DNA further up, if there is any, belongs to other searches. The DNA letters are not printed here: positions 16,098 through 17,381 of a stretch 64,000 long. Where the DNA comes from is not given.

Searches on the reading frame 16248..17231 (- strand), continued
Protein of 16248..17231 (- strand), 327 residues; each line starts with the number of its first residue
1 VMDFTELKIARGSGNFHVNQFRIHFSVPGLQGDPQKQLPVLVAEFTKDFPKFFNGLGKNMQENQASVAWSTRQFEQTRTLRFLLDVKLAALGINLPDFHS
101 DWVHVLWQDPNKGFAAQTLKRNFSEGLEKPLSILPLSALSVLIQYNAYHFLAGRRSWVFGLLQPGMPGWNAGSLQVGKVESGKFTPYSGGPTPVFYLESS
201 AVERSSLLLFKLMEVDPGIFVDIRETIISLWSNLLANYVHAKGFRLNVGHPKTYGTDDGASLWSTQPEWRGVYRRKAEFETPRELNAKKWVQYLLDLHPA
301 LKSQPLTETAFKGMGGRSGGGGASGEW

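Call 77: find_encoding_contigs(protein=P0023, flank=10000, max_places=2)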
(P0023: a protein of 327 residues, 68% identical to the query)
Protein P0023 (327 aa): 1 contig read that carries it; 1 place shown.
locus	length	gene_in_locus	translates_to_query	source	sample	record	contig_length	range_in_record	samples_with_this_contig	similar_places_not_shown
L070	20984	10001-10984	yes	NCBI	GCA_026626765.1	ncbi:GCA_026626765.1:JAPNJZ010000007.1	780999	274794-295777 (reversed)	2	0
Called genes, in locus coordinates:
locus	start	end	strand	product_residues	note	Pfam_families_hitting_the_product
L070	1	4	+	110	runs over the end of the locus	-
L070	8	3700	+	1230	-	PF21070:IcmF_helical, PF06744:IcmF_C (weak)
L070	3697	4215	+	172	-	PF22361:IglE_N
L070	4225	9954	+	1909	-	PF15780:ASH, PF22544:HYDIN_VesB_CFA65-like_Ig (weak), PF15780:ASH, PF22544:HYDIN_VesB_CFA65-like_Ig, PF22073:Cep192_D4 (weak), PF22544:HYDIN_VesB_CFA65-like_Ig, PF15780:ASH (weak), PF22544:HYDIN_VesB_CFA65-like_Ig (weak), +14 more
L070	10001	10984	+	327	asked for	-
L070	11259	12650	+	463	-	PF26571:VldE (weak), PF01471:PG_binding_1, PF00182:Glyco_hydro_19 (weak)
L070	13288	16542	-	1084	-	PF25596:CPSase_L_D1, PF02786:CPSase_L_D2, PF02787:CPSase_L_D3, PF25596:CPSase_L_D1, PF02786:CPSase_L_D2, PF02222:ATP-grasp, PF07478:Dala_Dala_lig_C (weak), PF02142:MGS, +3 more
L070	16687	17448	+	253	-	-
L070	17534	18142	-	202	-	PF13620:CarboxypepD_reg, PF13715:CarbopepD_reg_2, PF14686:fn3_3 (faint), PF17210:SdrD_B (faint), PF22904:NOMO1-like_2nd (faint), PF09430:EMC7_beta-sandw (faint), PF13620:CarboxypepD_reg, PF13715:CarbopepD_reg_2, +2 more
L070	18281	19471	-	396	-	PF00155:Aminotran_1_2, PF01041:DegT_DnrJ_EryC1, PF01053:Cys_Met_Meta_PP (weak)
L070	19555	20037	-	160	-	PF01467:CTP_transf_like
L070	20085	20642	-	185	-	PF03602:Cons_hypoth95, PF05175:MTS (weak), PF13847:Methyltransf_31 (weak)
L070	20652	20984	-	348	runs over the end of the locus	-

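Call 97: search_dna_similar(query=window:16248-17228:-, collection=plasmids, mode=protein, max_rows=15)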
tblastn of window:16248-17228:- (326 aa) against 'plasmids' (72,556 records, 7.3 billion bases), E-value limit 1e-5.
No match.
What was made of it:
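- Tried and rejected: Gene 2 found nothing (call 97).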
